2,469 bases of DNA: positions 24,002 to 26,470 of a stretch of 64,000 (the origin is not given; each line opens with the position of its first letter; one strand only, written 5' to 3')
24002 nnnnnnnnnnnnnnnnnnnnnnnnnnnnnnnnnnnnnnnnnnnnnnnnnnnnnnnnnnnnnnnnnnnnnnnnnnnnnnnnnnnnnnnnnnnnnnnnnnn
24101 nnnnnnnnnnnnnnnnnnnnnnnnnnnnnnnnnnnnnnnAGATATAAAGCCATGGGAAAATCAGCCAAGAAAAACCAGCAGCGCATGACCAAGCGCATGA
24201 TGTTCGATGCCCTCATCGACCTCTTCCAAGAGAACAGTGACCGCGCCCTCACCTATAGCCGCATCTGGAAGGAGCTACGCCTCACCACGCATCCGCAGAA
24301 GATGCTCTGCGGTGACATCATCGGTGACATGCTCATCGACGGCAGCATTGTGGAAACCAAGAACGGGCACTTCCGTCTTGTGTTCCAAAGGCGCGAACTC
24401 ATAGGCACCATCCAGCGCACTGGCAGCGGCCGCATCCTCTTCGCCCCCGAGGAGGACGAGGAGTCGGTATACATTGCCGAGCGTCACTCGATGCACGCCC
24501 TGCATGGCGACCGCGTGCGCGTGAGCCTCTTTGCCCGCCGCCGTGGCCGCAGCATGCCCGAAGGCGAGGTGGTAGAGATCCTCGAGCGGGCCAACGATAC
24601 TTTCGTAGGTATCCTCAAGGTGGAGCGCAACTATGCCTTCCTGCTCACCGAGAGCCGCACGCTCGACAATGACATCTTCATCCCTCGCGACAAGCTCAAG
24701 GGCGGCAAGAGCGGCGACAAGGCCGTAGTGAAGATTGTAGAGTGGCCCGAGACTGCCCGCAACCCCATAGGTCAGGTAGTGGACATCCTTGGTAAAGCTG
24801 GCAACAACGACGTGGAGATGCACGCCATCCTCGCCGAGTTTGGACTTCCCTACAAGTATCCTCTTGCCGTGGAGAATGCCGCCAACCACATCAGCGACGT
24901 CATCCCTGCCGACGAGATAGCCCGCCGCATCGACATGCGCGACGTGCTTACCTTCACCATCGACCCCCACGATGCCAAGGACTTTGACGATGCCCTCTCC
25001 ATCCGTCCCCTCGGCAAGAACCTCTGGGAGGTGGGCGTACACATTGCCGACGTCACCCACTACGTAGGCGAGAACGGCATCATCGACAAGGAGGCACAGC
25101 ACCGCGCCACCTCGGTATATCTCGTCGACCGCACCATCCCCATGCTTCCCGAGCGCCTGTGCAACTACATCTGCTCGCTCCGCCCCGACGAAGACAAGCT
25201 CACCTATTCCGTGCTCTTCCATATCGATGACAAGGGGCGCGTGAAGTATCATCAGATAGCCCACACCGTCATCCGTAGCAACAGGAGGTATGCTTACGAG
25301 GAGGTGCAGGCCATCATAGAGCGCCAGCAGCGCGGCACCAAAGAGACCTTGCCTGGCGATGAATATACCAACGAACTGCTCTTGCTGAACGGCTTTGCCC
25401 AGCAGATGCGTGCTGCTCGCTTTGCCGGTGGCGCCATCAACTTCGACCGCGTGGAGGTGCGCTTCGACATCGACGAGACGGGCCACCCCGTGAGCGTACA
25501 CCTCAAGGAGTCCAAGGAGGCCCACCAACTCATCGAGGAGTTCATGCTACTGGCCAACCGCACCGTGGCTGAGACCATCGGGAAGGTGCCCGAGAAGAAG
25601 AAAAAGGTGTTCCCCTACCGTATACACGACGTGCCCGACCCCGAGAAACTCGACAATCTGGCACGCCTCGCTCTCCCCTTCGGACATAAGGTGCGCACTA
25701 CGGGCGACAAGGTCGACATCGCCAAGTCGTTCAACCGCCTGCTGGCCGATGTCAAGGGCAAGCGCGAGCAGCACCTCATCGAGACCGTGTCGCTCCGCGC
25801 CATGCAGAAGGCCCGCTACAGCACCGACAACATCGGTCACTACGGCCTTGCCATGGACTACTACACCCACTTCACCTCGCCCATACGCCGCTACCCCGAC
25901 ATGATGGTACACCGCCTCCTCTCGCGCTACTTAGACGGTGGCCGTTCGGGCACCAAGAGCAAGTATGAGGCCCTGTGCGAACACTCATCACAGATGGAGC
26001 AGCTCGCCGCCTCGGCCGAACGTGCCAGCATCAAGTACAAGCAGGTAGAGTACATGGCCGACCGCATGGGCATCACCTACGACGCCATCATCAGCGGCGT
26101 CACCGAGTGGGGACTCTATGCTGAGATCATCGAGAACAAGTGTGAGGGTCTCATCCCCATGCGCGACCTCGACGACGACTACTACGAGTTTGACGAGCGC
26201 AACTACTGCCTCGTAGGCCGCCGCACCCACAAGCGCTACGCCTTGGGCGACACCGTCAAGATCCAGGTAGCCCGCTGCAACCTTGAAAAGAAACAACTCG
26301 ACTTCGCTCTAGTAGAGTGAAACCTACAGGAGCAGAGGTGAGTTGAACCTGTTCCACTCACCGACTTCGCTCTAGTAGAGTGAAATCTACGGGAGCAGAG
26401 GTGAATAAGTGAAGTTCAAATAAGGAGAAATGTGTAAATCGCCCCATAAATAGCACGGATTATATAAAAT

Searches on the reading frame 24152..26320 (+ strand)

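Call 97: search_protein_families(library=pfam, proteins=[window:24152-26320:+], max_evalue=0.0001)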
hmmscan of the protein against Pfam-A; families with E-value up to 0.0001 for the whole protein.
window:24152-26320:+ (722 aa): 5 families
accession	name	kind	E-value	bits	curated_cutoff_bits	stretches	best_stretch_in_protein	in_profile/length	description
PF00773.25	RNB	-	5.5e-109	364.8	29.3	1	259-595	1-325/326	RNB domain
PF17876.7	CSD2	-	3.9e-32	110.6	26.2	2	163-237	1-74/74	Cold shock domain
PF08206.17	OB_RNB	-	1.1e-13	51.1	24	1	99-143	15-58/58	Ribonuclease B OB domain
PF17849.7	OB_Dis3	-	5.6e-13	49.2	22.8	1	167-230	17-76/77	Dis3-like cold-shock domain 2 (CSD2)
PF00575.29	S1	-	3.1e-06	27.9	22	1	642-718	7-71/74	S1 RNA binding domain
